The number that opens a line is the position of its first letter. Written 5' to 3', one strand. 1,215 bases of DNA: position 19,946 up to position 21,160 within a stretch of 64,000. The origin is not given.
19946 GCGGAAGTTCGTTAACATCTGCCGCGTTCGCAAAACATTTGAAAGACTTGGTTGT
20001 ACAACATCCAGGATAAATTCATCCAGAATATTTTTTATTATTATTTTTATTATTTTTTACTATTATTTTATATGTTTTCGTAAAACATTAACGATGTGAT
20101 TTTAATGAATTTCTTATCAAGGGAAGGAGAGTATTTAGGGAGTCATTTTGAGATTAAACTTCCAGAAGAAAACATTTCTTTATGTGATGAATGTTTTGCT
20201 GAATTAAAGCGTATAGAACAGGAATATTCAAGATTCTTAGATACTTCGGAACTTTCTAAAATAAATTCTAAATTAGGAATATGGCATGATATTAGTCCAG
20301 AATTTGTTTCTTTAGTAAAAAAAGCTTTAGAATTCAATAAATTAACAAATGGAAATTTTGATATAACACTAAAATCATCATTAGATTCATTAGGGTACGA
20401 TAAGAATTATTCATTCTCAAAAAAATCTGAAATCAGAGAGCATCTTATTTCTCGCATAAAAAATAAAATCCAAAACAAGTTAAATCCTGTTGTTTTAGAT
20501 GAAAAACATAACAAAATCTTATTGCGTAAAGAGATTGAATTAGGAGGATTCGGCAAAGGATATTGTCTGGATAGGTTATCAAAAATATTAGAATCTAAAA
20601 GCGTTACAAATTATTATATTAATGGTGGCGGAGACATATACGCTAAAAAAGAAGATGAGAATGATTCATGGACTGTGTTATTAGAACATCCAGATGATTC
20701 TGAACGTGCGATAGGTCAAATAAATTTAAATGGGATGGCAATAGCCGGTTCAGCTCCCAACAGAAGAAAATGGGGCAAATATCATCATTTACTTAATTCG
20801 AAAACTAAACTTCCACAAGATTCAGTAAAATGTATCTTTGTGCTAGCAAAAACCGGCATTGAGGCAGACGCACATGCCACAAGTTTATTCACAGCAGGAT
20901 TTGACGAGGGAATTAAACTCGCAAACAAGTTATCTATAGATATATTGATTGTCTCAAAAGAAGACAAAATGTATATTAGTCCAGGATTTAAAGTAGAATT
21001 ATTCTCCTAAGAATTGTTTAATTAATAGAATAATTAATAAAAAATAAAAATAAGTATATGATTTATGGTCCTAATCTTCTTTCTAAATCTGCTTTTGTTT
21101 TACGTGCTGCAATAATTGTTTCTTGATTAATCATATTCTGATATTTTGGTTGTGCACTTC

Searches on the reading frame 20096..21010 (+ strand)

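Call 106: search_protein_families(library=pfam, proteins=[window:20096-21010:+], max_evalue=0.001)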
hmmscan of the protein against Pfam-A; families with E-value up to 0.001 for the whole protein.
window:20096-21010:+ (304 aa): 1 family
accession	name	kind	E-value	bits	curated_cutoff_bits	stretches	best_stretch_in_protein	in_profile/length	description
PF02424.20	ApbE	-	1.7e-51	175.7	25.6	1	15-282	2-263/266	ApbE family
